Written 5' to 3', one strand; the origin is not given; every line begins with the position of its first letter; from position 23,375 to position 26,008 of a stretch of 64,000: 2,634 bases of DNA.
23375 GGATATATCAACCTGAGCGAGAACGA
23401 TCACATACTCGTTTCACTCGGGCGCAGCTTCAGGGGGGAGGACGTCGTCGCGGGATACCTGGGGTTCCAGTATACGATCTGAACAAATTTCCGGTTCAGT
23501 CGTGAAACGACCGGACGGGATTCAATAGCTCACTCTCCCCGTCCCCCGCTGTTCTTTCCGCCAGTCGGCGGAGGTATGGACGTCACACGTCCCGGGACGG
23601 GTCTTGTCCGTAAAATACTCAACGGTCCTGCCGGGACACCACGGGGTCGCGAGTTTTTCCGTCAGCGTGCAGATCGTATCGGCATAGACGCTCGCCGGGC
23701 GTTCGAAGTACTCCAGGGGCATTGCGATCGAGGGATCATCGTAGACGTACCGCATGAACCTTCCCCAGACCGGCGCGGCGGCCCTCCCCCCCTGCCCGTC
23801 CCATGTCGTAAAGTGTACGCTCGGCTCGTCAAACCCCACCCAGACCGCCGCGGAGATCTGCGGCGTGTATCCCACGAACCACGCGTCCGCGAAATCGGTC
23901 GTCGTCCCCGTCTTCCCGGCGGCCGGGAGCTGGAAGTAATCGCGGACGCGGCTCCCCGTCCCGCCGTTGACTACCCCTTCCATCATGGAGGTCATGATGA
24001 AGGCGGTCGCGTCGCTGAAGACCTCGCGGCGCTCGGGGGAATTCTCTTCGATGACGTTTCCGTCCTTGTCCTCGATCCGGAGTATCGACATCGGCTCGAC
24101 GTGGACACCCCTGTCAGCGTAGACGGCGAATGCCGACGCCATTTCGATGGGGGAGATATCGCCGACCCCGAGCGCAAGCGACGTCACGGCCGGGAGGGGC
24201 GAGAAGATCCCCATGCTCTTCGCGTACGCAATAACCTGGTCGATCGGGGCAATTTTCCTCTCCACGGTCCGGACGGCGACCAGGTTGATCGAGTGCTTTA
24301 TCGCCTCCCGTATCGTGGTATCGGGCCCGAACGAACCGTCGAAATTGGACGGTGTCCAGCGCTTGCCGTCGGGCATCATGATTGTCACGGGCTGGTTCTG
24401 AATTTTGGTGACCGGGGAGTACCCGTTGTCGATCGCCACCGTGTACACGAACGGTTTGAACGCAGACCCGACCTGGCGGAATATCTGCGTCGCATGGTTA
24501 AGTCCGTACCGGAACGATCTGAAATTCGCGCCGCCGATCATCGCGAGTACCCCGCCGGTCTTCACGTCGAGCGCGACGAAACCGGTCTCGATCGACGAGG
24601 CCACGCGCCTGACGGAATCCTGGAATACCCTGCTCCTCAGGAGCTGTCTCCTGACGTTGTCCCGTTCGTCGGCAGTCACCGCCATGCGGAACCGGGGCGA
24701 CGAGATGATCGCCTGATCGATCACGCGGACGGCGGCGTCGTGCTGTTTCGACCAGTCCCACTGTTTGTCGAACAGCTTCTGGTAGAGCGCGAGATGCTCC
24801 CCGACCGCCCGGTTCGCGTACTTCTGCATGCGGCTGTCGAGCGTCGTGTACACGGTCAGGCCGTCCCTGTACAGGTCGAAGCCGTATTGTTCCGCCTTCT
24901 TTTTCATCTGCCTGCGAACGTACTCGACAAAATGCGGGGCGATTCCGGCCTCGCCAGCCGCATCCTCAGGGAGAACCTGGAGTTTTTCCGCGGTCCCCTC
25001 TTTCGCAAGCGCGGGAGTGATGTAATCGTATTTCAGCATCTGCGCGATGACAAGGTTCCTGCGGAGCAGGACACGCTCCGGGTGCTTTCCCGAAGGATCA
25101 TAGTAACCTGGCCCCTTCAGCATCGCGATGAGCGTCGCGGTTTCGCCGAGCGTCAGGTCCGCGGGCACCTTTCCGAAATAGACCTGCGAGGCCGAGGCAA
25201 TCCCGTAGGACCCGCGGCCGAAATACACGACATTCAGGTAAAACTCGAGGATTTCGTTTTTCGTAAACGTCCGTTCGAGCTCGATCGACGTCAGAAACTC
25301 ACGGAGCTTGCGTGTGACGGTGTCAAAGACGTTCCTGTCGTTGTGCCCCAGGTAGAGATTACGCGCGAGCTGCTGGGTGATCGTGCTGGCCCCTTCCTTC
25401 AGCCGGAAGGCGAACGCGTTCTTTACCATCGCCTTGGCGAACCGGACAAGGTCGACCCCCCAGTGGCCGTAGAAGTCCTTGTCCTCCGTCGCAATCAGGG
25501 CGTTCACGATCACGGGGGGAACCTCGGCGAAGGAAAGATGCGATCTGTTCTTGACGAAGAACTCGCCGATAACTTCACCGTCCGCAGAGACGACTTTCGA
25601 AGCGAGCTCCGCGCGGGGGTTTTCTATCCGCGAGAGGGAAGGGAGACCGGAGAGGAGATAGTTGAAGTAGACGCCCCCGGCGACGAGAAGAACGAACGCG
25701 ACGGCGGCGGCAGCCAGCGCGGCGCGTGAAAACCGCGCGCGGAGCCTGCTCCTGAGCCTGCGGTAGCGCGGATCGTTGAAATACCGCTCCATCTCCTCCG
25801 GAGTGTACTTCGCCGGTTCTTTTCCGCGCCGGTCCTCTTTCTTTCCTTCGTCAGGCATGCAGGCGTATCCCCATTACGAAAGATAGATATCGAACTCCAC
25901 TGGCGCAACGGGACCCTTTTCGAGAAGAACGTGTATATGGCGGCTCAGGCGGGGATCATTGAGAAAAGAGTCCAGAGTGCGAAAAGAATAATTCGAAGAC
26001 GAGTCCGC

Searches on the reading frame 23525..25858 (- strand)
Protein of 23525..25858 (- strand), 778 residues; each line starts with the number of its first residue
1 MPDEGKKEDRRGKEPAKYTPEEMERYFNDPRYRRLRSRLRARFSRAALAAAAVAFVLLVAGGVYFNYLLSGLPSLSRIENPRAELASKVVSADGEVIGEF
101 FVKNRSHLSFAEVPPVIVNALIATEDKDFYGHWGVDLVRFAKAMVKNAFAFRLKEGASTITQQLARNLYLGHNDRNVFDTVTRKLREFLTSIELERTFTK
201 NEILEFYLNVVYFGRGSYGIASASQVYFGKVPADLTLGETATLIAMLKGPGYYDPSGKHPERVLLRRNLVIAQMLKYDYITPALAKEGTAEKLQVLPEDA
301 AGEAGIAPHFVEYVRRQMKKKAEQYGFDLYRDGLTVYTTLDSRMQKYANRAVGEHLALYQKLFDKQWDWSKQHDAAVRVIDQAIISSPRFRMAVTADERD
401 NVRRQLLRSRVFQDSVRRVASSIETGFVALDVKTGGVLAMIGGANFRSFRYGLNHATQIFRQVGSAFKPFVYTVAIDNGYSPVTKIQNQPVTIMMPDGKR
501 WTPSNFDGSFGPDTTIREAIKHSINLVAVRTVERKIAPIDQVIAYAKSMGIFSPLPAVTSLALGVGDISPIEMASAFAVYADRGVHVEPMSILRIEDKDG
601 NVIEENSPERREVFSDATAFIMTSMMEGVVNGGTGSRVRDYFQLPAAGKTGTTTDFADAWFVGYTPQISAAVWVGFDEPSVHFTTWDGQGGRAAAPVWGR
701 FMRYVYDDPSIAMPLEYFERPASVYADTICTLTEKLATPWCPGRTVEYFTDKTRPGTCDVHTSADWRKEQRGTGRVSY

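Call 51: search_protein_families(library=pfam, proteins=[window:23525-25858:-], max_evalue=0.00001)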
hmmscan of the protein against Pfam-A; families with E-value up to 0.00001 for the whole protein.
window:23525-25858:- (778 aa): 2 families
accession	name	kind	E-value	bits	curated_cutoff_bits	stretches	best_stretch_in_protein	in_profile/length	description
PF00912.28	Transgly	-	1.2e-58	197.9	27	1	94-274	2-177/178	Transglycosylase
PF00905.27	Transpeptidase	-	1.4e-28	100.4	22.1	1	426-700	2-296/299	Penicillin binding protein transpeptidase domain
